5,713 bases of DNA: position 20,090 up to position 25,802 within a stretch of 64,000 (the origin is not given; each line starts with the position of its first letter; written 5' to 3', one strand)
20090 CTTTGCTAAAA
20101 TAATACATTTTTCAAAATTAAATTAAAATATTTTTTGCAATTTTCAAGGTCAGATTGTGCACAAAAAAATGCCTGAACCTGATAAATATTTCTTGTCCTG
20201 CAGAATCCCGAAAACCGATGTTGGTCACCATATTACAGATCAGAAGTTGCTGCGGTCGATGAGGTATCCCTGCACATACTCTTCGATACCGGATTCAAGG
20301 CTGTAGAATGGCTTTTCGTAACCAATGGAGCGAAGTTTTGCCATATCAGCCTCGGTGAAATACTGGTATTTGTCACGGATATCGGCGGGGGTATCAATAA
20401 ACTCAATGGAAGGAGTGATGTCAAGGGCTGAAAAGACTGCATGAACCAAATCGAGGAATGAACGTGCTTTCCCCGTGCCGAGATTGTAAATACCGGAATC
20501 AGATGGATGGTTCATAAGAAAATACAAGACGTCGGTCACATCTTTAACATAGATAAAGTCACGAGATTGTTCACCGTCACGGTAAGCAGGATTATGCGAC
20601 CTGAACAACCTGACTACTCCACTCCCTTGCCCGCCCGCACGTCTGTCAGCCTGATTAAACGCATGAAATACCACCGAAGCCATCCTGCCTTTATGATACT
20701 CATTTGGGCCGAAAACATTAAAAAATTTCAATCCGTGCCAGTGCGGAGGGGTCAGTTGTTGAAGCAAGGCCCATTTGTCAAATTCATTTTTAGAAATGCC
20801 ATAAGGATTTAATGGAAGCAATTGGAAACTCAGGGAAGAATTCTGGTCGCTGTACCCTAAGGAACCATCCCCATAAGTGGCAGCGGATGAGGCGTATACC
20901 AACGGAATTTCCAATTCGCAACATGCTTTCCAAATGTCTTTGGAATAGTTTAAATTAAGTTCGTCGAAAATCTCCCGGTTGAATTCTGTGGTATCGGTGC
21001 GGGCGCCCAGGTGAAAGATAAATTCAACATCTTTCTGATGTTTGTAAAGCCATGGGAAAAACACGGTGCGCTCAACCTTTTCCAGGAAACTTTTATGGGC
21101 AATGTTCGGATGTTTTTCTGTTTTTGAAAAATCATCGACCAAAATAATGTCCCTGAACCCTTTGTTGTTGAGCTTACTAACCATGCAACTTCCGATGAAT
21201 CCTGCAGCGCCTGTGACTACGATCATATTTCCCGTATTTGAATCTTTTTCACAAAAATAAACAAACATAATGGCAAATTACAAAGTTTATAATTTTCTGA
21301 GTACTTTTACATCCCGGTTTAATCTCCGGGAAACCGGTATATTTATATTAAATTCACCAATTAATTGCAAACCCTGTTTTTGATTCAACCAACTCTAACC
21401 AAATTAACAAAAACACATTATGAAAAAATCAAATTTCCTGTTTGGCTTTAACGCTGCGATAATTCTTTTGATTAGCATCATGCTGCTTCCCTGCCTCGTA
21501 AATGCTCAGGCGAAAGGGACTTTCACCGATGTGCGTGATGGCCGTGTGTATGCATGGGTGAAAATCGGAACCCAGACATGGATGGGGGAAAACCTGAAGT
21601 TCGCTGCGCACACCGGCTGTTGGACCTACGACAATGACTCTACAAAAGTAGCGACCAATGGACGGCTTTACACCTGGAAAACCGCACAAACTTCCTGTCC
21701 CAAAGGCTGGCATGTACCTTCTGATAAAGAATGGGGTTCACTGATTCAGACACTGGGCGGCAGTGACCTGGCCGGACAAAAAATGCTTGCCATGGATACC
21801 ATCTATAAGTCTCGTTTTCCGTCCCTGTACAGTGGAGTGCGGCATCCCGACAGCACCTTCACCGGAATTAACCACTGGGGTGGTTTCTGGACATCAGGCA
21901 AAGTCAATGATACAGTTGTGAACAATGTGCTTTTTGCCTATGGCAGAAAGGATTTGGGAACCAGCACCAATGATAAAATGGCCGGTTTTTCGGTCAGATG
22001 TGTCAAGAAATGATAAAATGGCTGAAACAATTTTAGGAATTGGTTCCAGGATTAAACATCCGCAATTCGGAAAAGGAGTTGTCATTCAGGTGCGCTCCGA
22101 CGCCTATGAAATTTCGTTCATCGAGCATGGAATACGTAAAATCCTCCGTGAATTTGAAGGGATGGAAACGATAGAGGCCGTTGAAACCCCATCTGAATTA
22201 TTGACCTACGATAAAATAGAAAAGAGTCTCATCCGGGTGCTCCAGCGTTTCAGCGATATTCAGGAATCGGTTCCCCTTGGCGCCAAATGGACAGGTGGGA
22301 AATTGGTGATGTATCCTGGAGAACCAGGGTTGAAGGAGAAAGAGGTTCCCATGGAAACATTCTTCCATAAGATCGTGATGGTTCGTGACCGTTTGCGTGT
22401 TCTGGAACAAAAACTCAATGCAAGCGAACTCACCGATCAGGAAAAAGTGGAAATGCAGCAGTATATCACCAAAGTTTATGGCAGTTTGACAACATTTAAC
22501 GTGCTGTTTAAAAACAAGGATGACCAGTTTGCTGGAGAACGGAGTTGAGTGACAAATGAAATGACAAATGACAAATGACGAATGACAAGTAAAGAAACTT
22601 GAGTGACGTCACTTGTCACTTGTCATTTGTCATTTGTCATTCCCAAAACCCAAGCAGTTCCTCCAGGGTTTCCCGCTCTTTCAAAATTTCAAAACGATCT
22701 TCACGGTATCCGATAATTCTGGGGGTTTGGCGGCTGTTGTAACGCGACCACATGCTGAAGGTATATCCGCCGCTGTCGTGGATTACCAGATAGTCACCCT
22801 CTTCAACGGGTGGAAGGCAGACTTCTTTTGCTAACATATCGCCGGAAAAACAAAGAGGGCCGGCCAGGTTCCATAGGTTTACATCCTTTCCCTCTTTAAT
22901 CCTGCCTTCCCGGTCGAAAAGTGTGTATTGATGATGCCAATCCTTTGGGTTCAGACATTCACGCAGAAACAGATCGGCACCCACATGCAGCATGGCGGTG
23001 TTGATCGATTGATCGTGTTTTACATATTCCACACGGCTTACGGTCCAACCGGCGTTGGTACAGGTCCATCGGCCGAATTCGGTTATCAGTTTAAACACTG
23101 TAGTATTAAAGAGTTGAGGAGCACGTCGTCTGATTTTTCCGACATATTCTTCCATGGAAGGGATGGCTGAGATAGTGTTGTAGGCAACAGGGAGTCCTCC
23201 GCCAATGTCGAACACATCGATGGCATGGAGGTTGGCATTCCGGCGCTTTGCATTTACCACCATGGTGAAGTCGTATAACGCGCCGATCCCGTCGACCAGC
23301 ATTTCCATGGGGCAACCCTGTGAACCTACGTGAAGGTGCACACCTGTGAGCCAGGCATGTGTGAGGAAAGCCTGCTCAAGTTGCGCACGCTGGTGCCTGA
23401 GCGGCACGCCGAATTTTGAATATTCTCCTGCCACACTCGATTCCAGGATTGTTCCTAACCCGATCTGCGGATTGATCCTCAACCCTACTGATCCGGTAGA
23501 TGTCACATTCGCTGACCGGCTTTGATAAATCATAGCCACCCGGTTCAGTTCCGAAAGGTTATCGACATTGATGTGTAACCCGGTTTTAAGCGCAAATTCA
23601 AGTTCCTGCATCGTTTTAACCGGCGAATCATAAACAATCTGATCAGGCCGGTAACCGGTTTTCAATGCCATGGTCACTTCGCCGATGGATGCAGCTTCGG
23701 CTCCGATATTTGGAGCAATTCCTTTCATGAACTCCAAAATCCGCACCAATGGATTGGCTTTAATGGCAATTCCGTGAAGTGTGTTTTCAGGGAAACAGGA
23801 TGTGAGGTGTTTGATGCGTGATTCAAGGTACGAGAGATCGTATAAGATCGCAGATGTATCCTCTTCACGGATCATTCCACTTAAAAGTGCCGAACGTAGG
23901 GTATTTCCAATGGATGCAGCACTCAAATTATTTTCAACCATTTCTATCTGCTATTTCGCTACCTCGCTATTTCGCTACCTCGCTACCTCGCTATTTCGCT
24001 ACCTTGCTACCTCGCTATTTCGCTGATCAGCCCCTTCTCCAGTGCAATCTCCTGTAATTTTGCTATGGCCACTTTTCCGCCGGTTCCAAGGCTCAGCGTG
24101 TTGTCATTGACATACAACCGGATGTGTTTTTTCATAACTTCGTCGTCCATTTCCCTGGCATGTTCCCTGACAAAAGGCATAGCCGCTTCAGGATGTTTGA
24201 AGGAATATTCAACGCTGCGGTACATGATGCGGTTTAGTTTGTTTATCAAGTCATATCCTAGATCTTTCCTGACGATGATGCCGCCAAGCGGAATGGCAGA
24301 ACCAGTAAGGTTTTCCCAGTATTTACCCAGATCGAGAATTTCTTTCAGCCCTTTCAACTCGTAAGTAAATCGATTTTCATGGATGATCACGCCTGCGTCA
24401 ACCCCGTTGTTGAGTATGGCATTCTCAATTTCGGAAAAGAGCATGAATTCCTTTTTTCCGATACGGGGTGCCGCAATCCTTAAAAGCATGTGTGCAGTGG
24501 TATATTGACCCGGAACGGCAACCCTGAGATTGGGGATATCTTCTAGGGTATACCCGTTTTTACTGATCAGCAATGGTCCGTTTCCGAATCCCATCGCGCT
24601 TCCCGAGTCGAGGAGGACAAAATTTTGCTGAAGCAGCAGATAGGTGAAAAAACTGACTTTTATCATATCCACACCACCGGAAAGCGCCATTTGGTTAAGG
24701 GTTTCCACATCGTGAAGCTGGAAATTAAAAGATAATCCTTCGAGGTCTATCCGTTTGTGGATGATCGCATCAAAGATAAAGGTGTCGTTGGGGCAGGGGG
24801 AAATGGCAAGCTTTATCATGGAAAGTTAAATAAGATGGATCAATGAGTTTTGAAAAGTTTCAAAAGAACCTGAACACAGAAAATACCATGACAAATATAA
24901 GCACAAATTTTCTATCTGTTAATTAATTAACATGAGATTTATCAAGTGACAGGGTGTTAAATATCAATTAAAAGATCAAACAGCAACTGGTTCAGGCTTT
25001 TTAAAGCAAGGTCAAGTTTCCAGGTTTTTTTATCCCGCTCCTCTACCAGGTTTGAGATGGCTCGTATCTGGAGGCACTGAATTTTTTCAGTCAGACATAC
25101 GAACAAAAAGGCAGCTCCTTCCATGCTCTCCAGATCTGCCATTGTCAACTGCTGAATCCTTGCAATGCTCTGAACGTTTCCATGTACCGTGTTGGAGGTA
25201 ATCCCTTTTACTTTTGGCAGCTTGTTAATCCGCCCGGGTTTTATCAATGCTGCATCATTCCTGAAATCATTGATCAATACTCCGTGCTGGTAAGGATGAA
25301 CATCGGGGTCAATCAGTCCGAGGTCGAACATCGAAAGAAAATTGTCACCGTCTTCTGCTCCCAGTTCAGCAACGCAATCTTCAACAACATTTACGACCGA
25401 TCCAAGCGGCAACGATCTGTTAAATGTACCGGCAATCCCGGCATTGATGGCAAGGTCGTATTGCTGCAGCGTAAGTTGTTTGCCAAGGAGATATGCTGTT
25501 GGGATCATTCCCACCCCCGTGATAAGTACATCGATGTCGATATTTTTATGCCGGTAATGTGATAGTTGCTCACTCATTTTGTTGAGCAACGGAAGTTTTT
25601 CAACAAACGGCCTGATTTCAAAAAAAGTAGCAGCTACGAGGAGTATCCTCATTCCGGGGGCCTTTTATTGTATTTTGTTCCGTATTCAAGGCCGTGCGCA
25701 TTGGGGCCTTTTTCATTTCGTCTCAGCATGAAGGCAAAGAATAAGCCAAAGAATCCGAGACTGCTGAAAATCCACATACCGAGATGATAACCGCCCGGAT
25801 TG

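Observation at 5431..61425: Short tandem-repeat arrays sit on gene ends throughout the window, and three unit families recur at distant loci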

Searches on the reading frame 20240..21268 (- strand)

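Call 36: search_protein_families(library=pfam, proteins=[window:20240-21268:-])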
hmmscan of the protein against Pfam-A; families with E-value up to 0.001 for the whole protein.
window:20240-21268:- (342 aa): 5 families
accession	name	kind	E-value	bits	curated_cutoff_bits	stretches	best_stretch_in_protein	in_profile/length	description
PF01370.27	Epimerase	-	3.7e-32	112.1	20.9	1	16-264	1-240/240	NAD dependent epimerase/dehydratase family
PF16363.11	GDP_Man_Dehyd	-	2.4e-12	47.4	27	1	18-313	2-299/332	GDP-mannose 4,6 dehydratase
PF01073.25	3Beta_HSD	-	7.3e-09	35.5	22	1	17-162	1-152/280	3-beta hydroxysteroid dehydrogenase/isomerase family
PF04321.23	RmlD_sub_bind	-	2e-06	27.5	27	1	15-166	2-135/287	RmlD substrate binding domain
PF07993.18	NAD_binding_4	-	0.0006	19.5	20.1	0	18-33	1-16/258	Male sterility protein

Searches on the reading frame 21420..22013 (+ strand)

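Call 36: search_protein_families(library=pfam, proteins=[window:21420-22013:+])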
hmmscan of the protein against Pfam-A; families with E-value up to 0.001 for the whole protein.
window:21420-22013:+ (197 aa): 1 family
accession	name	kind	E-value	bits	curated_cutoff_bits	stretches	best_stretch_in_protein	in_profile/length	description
PF09603.15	Fib_succ_major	-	4.9e-28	99.1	33.9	1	47-196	1-187/187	Fibrobacter succinogenes major domain (Fib_succ_major)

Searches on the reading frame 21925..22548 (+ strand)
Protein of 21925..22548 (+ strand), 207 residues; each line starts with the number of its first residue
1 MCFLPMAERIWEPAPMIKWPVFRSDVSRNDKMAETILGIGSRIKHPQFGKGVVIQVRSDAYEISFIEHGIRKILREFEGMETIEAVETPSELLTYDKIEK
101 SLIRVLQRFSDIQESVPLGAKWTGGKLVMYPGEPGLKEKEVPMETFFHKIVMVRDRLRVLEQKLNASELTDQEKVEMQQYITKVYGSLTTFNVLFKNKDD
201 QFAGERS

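Call 15: search_protein_families(library=pfam, proteins=[window:21925-22548:+])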
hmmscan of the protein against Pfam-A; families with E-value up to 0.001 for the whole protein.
window:21925-22548:+ (207 aa): 1 family
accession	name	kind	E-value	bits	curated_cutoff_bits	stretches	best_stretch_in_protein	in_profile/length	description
PF21196.3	PcrA_UvrD_tudor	-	0.00018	21.7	23.9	1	39-77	1-43/48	PcrA/UvrD tudor domain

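Call 80: find_encoding_contigs(protein=window:22018-22548:+, flank=2500, max_places=8)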
Protein window:22018-22548:+ (176 aa): 7 contigs read that carry it; 4 places shown.
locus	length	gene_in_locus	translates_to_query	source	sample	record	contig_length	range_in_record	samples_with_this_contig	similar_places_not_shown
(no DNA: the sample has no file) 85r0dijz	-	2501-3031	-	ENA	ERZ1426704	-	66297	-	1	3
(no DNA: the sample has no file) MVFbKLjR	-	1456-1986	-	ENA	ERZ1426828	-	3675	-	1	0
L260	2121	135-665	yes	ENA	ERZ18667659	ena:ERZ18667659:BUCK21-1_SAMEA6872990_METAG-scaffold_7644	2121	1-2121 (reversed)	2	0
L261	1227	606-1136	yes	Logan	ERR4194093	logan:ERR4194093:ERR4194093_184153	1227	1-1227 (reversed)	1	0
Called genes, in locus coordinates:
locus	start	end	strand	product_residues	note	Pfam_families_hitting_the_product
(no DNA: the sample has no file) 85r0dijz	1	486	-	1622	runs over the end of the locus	PF07675:Cleaved_Adhesin, PF16656:Pur_ac_phosph_N (faint), PF19408:PKD_6, PF18962:Por_Secre_tail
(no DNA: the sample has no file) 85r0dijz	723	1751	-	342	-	PF01073:3Beta_HSD, PF01370:Epimerase, PF04321:RmlD_sub_bind (faint), PF16363:GDP_Man_Dehyd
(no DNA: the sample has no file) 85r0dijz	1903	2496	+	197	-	PF09603:Fib_succ_major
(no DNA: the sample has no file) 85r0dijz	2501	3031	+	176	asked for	-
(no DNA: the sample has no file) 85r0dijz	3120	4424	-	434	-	PF00278:Orn_DAP_Arg_deC, PF02784:Orn_Arg_deC_N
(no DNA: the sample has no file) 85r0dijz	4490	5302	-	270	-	PF02621:VitK2_biosynth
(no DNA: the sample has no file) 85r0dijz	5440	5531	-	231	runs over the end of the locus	PF01048:PNP_UDP_1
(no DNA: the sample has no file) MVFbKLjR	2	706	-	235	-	?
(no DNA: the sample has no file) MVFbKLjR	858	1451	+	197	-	PF09603:Fib_succ_major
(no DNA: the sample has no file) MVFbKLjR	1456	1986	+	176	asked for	-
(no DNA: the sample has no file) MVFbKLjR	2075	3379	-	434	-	PF00278:Orn_DAP_Arg_deC, PF02784:Orn_Arg_deC_N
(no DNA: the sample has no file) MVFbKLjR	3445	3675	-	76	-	?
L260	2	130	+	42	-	?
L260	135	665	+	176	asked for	-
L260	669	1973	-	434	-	PF00278:Orn_DAP_Arg_deC, PF02784:Orn_Arg_deC_N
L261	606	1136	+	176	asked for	-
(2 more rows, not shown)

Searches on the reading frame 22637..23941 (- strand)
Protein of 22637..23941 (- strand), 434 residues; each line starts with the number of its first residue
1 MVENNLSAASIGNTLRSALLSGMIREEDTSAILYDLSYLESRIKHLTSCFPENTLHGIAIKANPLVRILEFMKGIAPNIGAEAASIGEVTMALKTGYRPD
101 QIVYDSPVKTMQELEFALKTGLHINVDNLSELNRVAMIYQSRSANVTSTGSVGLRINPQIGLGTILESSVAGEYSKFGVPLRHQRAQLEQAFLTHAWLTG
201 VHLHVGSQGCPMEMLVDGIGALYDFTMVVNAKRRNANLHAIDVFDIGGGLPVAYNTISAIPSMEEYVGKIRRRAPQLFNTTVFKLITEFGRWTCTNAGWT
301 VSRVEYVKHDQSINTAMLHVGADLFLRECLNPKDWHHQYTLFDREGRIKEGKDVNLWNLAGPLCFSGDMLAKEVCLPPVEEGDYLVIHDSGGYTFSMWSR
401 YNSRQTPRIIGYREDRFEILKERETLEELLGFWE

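Call 15: search_protein_families(library=pfam, proteins=[window:22637-23941:-])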
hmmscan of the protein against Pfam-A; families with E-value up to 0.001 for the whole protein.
window:22637-23941:- (434 aa): 2 families
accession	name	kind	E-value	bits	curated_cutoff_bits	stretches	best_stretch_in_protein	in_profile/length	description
PF02784.22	Orn_Arg_deC_N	-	1.3e-34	120.1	23.4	1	39-292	4-244/247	Pyridoxal-dependent decarboxylase, pyridoxal binding domain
PF00278.28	Orn_DAP_Arg_deC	-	4.9e-14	52.8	23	1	199-391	5-95/95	Pyridoxal-dependent decarboxylase, C-terminal sheet domain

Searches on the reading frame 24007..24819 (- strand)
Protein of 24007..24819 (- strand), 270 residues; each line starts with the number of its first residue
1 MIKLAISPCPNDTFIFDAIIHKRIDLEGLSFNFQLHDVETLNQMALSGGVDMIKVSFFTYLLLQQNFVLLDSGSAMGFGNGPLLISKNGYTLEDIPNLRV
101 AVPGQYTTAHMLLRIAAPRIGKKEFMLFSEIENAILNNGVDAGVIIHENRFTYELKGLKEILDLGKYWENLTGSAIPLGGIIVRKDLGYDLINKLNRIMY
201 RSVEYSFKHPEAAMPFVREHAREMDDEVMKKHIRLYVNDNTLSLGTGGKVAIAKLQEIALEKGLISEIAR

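Call 15: search_protein_families(library=pfam, proteins=[window:24007-24819:-])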
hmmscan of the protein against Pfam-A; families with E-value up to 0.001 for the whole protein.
window:24007-24819:- (270 aa): 1 family
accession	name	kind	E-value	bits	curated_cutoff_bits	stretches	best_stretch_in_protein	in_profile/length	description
PF02621.19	VitK2_biosynth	-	2.5e-68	230.7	26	1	2-259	1-250/252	Menaquinone biosynthesis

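Call 68: find_encoding_contigs(protein=window:24007-24819:-, flank=3000, max_places=8)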
Protein window:24007-24819:- (270 aa): 5 contigs read that carry it; 2 places shown.
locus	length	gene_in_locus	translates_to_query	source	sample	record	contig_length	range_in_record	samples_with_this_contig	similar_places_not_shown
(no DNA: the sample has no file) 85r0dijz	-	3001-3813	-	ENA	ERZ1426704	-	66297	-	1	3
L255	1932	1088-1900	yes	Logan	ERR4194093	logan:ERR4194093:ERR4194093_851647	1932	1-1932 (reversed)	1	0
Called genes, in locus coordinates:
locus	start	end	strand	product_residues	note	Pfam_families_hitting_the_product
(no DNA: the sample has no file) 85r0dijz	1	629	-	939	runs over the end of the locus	PF13734:Inhibitor_I69, PF01640:Peptidase_C10, PF00801:PKD (weak), PF18911:PKD_4 (weak), PF18962:Por_Secre_tail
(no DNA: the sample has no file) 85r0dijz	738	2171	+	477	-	PF07690:MFS_1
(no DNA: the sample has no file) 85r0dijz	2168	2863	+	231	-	PF01048:PNP_UDP_1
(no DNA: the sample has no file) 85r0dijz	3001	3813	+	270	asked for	PF02621:VitK2_biosynth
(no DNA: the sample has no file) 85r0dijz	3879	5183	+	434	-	PF00278:Orn_DAP_Arg_deC, PF02784:Orn_Arg_deC_N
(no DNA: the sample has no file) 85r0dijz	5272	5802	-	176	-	-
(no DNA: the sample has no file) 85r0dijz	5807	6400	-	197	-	PF09603:Fib_succ_major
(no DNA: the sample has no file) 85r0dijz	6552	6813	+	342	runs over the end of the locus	PF01073:3Beta_HSD, PF01370:Epimerase, PF04321:RmlD_sub_bind (faint), PF16363:GDP_Man_Dehyd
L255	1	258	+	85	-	?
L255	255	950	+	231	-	PF01048:PNP_UDP_1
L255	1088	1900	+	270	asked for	PF02621:VitK2_biosynth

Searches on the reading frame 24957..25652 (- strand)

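Call 36: search_protein_families(library=pfam, proteins=[window:24957-25652:-])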
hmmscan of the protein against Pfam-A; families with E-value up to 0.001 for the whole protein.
window:24957-25652:- (231 aa): 1 family
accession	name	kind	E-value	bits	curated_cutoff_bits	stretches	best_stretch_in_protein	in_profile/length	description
PF01048.26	PNP_UDP_1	-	4.1e-11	43.2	25.1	1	3-216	2-220/233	Phosphorylase superfamily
